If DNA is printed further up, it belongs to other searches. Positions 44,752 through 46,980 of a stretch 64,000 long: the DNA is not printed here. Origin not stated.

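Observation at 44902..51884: OLD-family ATPase/Toprim nuclease in a co-directional cassette with SbcD-SbcC: candidate uncharacterised defence or DNA-surveillance system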

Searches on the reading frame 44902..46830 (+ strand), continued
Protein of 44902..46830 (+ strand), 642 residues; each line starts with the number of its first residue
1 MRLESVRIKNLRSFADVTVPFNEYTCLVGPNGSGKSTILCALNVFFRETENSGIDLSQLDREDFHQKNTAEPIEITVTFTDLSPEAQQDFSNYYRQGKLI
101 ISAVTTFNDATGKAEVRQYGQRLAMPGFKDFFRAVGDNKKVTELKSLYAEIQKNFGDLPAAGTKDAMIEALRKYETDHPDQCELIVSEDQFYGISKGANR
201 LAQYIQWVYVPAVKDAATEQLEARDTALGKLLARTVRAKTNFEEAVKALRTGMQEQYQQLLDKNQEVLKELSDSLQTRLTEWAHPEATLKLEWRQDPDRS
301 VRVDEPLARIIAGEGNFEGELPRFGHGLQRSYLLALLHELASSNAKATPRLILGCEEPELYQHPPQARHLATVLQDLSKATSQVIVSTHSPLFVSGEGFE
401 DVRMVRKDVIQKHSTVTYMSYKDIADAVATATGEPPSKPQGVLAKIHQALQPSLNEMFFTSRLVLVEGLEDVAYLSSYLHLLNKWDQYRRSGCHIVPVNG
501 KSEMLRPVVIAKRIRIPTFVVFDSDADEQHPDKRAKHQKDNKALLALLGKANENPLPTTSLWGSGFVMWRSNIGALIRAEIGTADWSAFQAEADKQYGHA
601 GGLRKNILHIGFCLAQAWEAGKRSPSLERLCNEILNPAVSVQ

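Call 27: find_encoding_contigs(protein=P0038, flank=10000, max_places=2)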
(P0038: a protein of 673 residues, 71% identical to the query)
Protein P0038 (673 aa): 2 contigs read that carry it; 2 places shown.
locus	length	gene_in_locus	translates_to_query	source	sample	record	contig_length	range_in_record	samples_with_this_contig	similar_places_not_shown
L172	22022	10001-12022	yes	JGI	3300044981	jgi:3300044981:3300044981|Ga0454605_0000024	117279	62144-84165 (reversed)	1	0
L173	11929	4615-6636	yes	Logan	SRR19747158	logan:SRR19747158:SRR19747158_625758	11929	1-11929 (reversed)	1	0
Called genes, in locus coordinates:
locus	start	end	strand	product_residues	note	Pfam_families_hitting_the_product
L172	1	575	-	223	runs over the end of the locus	-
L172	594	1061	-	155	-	-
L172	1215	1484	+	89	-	-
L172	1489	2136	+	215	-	PF02586:SRAP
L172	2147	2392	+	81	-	-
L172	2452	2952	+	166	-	-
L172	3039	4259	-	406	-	-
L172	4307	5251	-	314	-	PF08843:AbiEii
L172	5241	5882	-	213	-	PF19570:DUF6088 (weak)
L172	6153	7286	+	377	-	PF00149:Metallophos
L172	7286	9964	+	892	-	PF02463:SMC_N, PF13476:AAA_23 (faint)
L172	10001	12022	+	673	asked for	PF02463:SMC_N (weak), PF11398:DUF2813 (weak), PF13175:AAA_15, PF13476:AAA_23, PF13555:AAA_29 (weak), PF13304:AAA_21, PF20469:OLD-like_TOPRIM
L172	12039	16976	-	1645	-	PF13086:AAA_11, PF13245:AAA_19 (faint), PF13604:AAA_30 (weak), PF13087:AAA_12, PF18741:MTES_1575, PF01272:GreA_GreB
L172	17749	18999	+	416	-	PF13289:SIR2_2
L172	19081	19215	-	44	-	-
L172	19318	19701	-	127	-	PF17837:4PPT_N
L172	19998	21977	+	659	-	PF06537:DHOR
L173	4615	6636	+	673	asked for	PF02463:SMC_N (weak), PF11398:DUF2813 (weak), PF13175:AAA_15, PF13476:AAA_23, PF13555:AAA_29 (weak), PF13304:AAA_21, PF20469:OLD-like_TOPRIM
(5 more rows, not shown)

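Call 30: search_protein_families(library=padloc, proteins=[L172:6153-7283:+, L172:7286-9961:+, L172:10001-12019:+, L008:6135-7265:+, L008:7268-9960:+], max_evalue=0.01)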
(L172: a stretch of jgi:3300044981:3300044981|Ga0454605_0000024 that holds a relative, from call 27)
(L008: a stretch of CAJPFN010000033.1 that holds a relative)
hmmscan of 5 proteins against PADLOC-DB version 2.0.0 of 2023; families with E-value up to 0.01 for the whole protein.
L172:6153-7283:+ (377 aa): 0 families

L172:7286-9961:+ (892 aa): 12 families
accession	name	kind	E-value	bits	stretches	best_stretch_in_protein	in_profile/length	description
PDLC03859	LmuB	-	2.3e-13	48.2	2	503-868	222-583/611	-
PDLC03865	LmuB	-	8.8e-07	25.5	1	217-416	322-498/1007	-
PDLC04135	mad3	-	2.1e-06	25.5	0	4-245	3-234/374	mads_3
PDLC00069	GajA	-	6e-06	23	1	1-64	1-61/687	AAA ATPase domain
PDLC00091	GajA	-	2.2e-05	21.5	1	1-56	1-54/627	AAA ATPase domain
PDLC00096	GajA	-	3.1e-05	20.9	1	1-56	1-55/630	AAA ATPase domain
PDLC04140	mad8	-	4.3e-05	21.2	0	741-867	117-229/314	mads_8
PDLC00102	GajA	-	0.00011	18.9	1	1-54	1-52/532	AAA ATPase domain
PDLC03864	LmuB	-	0.0029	14.2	1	22-50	69-98/657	-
PDLC02749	PbeC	-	0.0039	13.7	0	1-54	1-56/636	PbeC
PDLC03860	LmuB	-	0.0055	13.3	1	23-100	24-97/565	-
PDLC03868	LmuB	-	0.0059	12.9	1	173-429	220-469/1035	-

L172:10001-12019:+ (673 aa): 144 families (the best 25 are shown)
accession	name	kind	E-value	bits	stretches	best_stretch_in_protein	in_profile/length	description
PDLC02358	Old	-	6.3e-55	185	2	207-531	143-456/578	Old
PDLC02979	AriA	-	6.5e-50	169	1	1-392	1-373/373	-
PDLC00067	GajA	-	6.8e-29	98.8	2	348-536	305-473/604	AAA ATPase domain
PDLC00071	GajA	-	4.2e-27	93.2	2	202-544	140-457/588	AAA ATPase domain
PDLC00091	GajA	-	3.1e-26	90.4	2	201-467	139-400/627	AAA ATPase domain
PDLC00066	GajA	-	9.6e-24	81.8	2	1-86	1-86/567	AAA ATPase domain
PDLC00090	GajA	-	4.4e-23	79.8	3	1-95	1-101/659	AAA ATPase domain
PDLC00070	GajA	-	6.1e-23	79.2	2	202-531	149-455/596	AAA ATPase domain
PDLC04168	GajA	-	1e-22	78.6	2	1-86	1-83/570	-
PDLC00096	GajA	-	1.5e-22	78.1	2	1-98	1-101/630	AAA ATPase domain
PDLC00065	GajA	-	3.2e-22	77.1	1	1-533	1-515/670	AAA ATPase domain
PDLC00083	GajA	-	3.7e-22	76.5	2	204-482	149-429/639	AAA ATPase domain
PDLC00073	GajA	-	4e-22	76.9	2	198-468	133-401/589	AAA ATPase domain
PDLC00062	GajA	-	5.2e-21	72.7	2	326-409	285-361/639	AAA ATPase domain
PDLC02915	ATPase-Toprim_I-B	-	7.7e-21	72.5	2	1-62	1-60/623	-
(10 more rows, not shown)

L008:6135-7265:+ (377 aa): 0 families

L008:7268-9960:+ (897 aa): 45 families (the best 25 are shown)
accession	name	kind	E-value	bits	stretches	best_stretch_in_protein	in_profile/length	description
PDLC03859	LmuB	-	1.8e-14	51.9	2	368-875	192-583/611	-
PDLC03865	LmuB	-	1.8e-11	41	3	204-379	305-477/1007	-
PDLC00096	GajA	-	8.2e-09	32.7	1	1-53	1-52/630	AAA ATPase domain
PDLC04135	mad3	-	4e-08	31.2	1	3-69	2-74/374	mads_3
PDLC00102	GajA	-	4.1e-08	30.1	1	1-57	1-55/532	AAA ATPase domain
PDLC00071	GajA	-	4.2e-08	30.5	1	1-51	1-49/588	AAA ATPase domain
PDLC03863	LmuB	-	4.6e-08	30.2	1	23-90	22-82/610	-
PDLC00091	GajA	-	5.6e-08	30.1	1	1-56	1-55/627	AAA ATPase domain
PDLC02979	AriA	-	4.4e-07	28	1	1-52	1-50/373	-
PDLC00098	GajA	-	1e-06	25.8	1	1-57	1-55/534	AAA ATPase domain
PDLC02980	AriA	-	1.4e-06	26.5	1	27-54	1-26/304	-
PDLC00069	GajA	-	2.9e-06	24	1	3-56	3-54/687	AAA ATPase domain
PDLC00299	PtuA1|PtuA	-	3.1e-06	24.4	1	2-49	54-99/535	AAA ATPase domain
PDLC00099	GajA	-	3.6e-06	24.2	1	1-51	1-55/626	AAA ATPase domain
PDLC02981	AriAB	-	6.9e-06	23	1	1-61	1-59/694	-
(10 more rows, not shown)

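Call 31: search_protein_families(library=ncbifam, proteins=[L172:6153-7283:+, L172:7286-9961:+, L172:10001-12019:+], max_evalue=0.01)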
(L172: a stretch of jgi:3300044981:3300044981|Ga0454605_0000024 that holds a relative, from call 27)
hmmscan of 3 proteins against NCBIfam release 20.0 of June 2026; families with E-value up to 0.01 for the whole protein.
L172:6153-7283:+ (377 aa): 7 families
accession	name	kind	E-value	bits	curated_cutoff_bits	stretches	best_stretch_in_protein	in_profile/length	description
TIGR00619.1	sbcd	subfamily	2.2e-14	53.9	77.65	1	1-90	1-88/252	exonuclease subunit SbcD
NF008206.2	PRK10966.1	equivalog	2e-08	33.7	450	1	1-88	1-85/380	exonuclease subunit SbcD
NF041030.1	Mre11_Halo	equivalog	1.1e-07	31.3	550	1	2-299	3-287/361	DNA double-strand break repair protein Mre11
TIGR04123.1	P_estr_lig_assc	hypoth_equivalog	1.8e-05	24.3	150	1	7-95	27-118/207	ligase-associated DNA damage response endonuclease PdeM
NF041753.2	sbcd_Staph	equivalog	5.3e-05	22.2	480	1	1-90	1-88/375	exonuclease subunit SbcD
NF041754.1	sbcd_Bac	equivalog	0.00046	19.5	750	1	1-77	1-72/390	exonuclease subunit SbcD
NF041029.1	Mre11_Pyroc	equivalog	0.00096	18.1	600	1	1-89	1-87/438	DNA double-strand break repair protein Mre11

L172:7286-9961:+ (892 aa): 4 families
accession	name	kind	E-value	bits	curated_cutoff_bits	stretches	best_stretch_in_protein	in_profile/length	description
NF045487.1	ASRP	equivalog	4.4e-12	45.4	300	2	672-868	401-589/593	archaea-specific SMC-related protein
NF003034.1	PRK03918.1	equivalog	2.6e-10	38.9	700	1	22-114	20-111/878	DNA double-strand break repair ATPase Rad50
NF002244.0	PRK01156.1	equivalog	3.7e-06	25.3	847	1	23-109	21-109/895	DNA double-strand break repair ATPase Rad50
TIGR02168.1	SMC_prok_B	equivalog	8.5e-05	20.5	567.35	0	510-750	701-942/1181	chromosome segregation protein SMC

L172:10001-12019:+ (673 aa): 26 families (the best 25 are shown)
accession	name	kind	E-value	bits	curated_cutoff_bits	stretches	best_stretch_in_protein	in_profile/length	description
NF038234.1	retron_eff_Eco8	equivalog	2.1e-15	56.4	250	1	1-89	1-86/679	retron Eco8 family effector endonuclease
NF047739.1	antiphage_MADS3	equivalog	1.3e-12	47.7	420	2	3-46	2-45/427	methylation-associated defense system AAA family ATPase MAD3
NF041760.1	PtuA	equivalog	8.8e-12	44.7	500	2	2-44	51-94/524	retron Ec78 anti-phage system effector ATPase PtuA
NF003034.1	PRK03918.1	equivalog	8.8e-08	30.6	700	1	1-80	1-78/878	DNA double-strand break repair ATPase Rad50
TIGR00611.2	recf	equivalog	3e-07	29.9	172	1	3-45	1-44/339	DNA replication/repair protein RecF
TIGR04435.1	restrict_AAA_1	hypoth_equivalog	3.7e-06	25.9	300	1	17-50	33-65/568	restriction system-associated AAA family ATPase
TIGR02169.1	SMC_prok_A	equivalog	4e-06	24.8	729.4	1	3-42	2-43/1165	chromosome segregation protein SMC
NF002572.0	PRK02224.1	equivalog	9.5e-06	24.2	1087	1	1-80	1-75/888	DNA double-strand break repair ATPase Rad50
NF053563.1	Rkd4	equivalog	3.4e-05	22.2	860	1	2-42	2-43/747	arcadin-4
TIGR00634.1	recN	equivalog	6.6e-05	22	407.85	0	365-432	480-546/563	DNA repair protein RecN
NF041035.1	Rad50_Halo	equivalog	0.00016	20.2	1000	1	1-50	1-49/883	DNA double-strand break repair ATPase Rad50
NF002981.0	PRK03695.1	equivalog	0.00017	21.1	281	1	6-43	10-47/253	vitamin B12 ABC transporter ATP-binding protein BtuD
NF010068.0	PRK13548.1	equivalog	0.00019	20.6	261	1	23-46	32-55/261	heme ABC transporter ATP-binding protein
NF045780.1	TrlF_fam_ATP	equivalog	0.00023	20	350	1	3-79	290-368/944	TrlF family AAA-like ATPase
TIGR01166.1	cbiO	subfamily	0.00034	20.1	211.8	0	23-46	19-42/190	cobalt ABC transporter, ATP-binding protein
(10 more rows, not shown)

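Call 42: search_protein_families(library=pfam, proteins=[L172:6153-7283:+, L172:7286-9961:+], max_evalue=0.001)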
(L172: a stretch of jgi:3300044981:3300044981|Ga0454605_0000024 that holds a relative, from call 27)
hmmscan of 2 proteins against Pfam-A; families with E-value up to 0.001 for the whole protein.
L172:6153-7283:+ (377 aa): 1 family
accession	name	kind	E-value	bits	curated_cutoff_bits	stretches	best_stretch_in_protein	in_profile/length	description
PF00149.33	Metallophos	-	3.1e-10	41.2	21.5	1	1-97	1-73/191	Calcineurin-like phosphoesterase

L172:7286-9961:+ (892 aa): 3 families
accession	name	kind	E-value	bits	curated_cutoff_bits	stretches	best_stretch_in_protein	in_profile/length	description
PF02463.25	SMC_N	-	1.3e-09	38.3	40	1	3-874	2-202/220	RecF/RecN/SMC N terminal domain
PF13476.12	AAA_23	-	2.4e-05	25.5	27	1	6-421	2-200/201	AAA domain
PF13514.12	AAA_27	-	0.00064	19.8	22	1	1-54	1-55/206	AAA domain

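Call 52: search_solved_structures(query=window:44902-46827:+, max_evalue=0.001)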
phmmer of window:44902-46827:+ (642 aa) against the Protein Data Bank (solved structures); distinct sequences matched with E-value up to 0.001: 17.
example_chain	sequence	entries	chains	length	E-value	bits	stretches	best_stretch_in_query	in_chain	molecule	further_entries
6p74_A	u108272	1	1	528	3.5e-22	81.8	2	324-543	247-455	Putative ATP-dependent endonuclease of the OLD family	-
4nci_A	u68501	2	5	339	5e-07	31.8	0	1-44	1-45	DNA double-strand break repair Rad50 ATPase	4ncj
3qkt_A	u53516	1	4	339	2.3e-06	29.6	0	1-44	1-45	DNA double-strand break repair rad50 ATPase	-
23or_B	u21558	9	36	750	3.9e-06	28.8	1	1-79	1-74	Retron Eco8 OLD nuclease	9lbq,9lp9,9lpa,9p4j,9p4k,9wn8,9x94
4nck_A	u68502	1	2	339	4.9e-06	28.5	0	1-44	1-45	DNA double-strand break repair Rad50 ATPase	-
4nch_A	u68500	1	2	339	1.3e-05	27.1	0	1-44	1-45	DNA double-strand break repair Rad50 ATPase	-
3qku_A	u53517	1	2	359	2e-05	26.5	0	1-44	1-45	DNA double-strand break repair rad50 ATPase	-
8ee4_A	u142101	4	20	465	2e-05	26.5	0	1-44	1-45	PtuA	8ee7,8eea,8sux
1us8_A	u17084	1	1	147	0.0002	23.2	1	1-44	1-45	DNA DOUBLE-STRAND BREAK REPAIR RAD50 ATPASE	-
1f2t_A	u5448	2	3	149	0.00021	23.1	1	1-44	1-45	RAD50 ABC-ATPASE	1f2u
8wy4_A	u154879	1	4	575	0.00022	23.1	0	1-88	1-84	Endonuclease GajA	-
8jq9_B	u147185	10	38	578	0.00022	23.1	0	1-88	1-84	Endonuclease GajA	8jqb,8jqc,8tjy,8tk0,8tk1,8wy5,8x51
8j4t_A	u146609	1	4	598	0.00025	22.9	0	1-88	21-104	Endonuclease GajA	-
1ii8_A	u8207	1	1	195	0.0003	22.6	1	1-44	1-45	Rad50 ABC-ATPase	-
3qkr_A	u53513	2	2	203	0.00032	22.5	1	1-44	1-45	DNA double-strand break repair rad50 ATPase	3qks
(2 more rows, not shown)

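Call 60: find_related_loci(query=A1, collection=viral_contigs, flank=8000)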
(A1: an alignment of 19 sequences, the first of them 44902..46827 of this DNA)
Query A1 (642 aa) in viral_contigs; peptide patterns used: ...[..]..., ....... (x = any residue, [..] = any of these).
47 stretches matched a pattern; 11 encode a relative of the query (tblastn E <= 1e-3); 11 distinct loci.
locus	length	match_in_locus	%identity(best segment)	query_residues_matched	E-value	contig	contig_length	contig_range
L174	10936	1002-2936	50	1-640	0e+0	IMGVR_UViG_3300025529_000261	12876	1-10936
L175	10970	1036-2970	50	1-640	0e+0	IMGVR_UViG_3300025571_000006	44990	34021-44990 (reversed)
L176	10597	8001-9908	51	1-635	0e+0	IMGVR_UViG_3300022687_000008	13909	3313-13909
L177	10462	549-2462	48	1-640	0e+0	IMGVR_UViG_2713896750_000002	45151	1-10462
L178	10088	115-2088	48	1-636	0e+0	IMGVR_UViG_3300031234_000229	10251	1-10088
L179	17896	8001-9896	45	1-635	0e+0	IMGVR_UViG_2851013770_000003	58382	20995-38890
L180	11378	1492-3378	44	1-638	3e-162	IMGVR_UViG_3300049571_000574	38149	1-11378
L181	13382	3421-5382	31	1-634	2e-76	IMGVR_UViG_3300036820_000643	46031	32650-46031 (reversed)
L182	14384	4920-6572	29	1-554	7e-52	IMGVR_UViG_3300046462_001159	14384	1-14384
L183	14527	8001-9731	27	1-580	3e-44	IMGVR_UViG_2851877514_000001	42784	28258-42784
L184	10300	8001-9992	30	1-641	1e-75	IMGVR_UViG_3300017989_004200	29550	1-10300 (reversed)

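Call 74: predict_structure(alignment_id=A1)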
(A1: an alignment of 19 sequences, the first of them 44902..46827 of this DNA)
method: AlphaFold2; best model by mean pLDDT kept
length: 642 residues; sequences in the alignment: 19
mean_pLDDT: 68.3   pTM: 0.48
mean pLDDT of the five models: 68.3, 65.7, 63.8, 63.9, 59.7
residues with pLDDT >= 90: 92; 70-90: 245; 50-70: 165; < 50: 140
segments of 3 or more residues with pLDDT < 50: 24-35, 48-53, 193-198, 210-245, 282-284, 299-308, 324-328, 356-368, 387-403, 438-456, 601-604
pLDDT, mean of each block of 10 residues (from residue 1): 83 77 48 54 63 64 83 88 79 81 88 82 84 86 91 87 89 86 73 48 59 34 33 29 45 65 64 59 55 53 46 57 48 56 53 49 45 54 50 36 50 53 73 63 31 46 81 89 83 73 79 81 89 89 92 90 92 89 91 76 62 92 93 87 76
secondary structure, 60 per line:
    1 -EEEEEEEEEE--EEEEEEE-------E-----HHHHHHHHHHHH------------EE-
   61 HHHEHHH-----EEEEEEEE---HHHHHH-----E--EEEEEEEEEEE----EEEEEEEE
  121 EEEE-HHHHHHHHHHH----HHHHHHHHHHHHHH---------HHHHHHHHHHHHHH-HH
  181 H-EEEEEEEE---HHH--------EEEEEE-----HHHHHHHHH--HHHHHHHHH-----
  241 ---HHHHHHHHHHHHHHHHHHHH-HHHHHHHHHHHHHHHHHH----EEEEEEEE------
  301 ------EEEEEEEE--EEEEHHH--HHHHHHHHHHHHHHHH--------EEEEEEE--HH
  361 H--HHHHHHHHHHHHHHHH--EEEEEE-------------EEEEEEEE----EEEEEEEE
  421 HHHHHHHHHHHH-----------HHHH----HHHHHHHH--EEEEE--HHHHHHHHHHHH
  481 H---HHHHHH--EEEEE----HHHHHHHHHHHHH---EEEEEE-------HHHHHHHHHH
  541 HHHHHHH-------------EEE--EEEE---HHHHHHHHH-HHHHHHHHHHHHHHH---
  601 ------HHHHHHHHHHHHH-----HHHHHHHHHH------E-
elements in order (helices of 4 or more, strands of 3 or more residues): E2-11 E14-20 H34-45 E73-80 H84-89 E98-108 E113-124 H126-136 H141-154 H164-177 E183-190 E205-210 H216-224 H227-235 H244-263 H265-282 E287-294 E307-314 E317-320 H326-341 E350-356 H364-379 E382-387 E401-408 E413-420 H421-432 H444-447 H452-459 E462-466 H469-481 H485-490 E493-497 H502-514 E518-523 H531-547 E561-563 E566-569 H573-581 H583-597 H607-619 H625-634

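Call 76: fold_search(model_id=the predicted structure, library=pdb)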
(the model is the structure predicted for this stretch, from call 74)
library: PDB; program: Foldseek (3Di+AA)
matches with E <= 10: 932; with E <= 0.001: 161
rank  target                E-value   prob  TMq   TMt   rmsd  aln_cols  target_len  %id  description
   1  6p74                  2.1e-18  1.00  0.45  0.54  14.5       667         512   17  OLD nuclease from Thermus Scotoductus (released 2020-01-29)
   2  8u7i_A                5.8e-18  1.00  0.45  0.46  16.1       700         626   14  Structure of the phage immune evasion protein Gad1 bound to the Gabija GajAB complex (released 2023-11-22)
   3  8sm3_A                1.9e-16  1.00  0.44  0.50  15.6       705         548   13  Structure of Bacillus cereus VD045 Gabija GajA-GajB Complex (released 2023-11-22)
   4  8x5i_B                2.1e-16  1.00  0.44  0.50  15.9       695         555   12  Structure of ATP/Mg2+ bound Gabija GajA (released 2024-02-28)
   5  8x5i_D                3.7e-15  1.00  0.43  0.48  15.1       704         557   14  Structure of ATP/Mg2+ bound Gabija GajA (released 2024-02-28)
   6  8tjy_A                1.0e-13  1.00  0.41  0.52  10.2       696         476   12  Structure of Gabija AB complex (released 2024-04-24)
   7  8j4t_A                3.0e-13  1.00  0.40  0.52   9.4       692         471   12  GajA-GajB complex (released 2024-02-21)
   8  8x5i_C                4.1e-13  1.00  0.41  0.52   9.2       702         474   11  Structure of ATP/Mg2+ bound Gabija GajA (released 2024-02-28)
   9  8x5i_A                6.3e-12  1.00  0.42  0.53   8.8       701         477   12  Structure of ATP/Mg2+ bound Gabija GajA (released 2024-02-28)
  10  8jqb_A                1.2e-11  1.00  0.42  0.54   8.3       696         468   11  Structure of Gabija GajA-GajB 4:4 Complex (released 2024-02-28)
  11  9lpa_B                1.9e-11  1.00  0.38  0.33  16.9       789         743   14  The cryo-EM structure of retron Eco8 in an active state (released 2025-11-19)
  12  8tk0_A                2.9e-11  1.00  0.40  0.52   9.0       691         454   11  Structure of Gabija AB complex (released 2024-04-24)
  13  8jq9_A                8.9e-11  1.00  0.39  0.51   8.9       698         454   11  Structure of Gabija GajA (released 2024-02-28)
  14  3qku_B                9.4e-11  1.00  0.31  0.59   9.5       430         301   18  Mre11 Rad50 binding domain in complex with Rad50 and AMP-PNP (released 2011-03-30)
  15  8sux_F                1.4e-10  1.00  0.29  0.46  14.2       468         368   14  Structure of E. coli PtuA hexamer (released 2024-01-10)
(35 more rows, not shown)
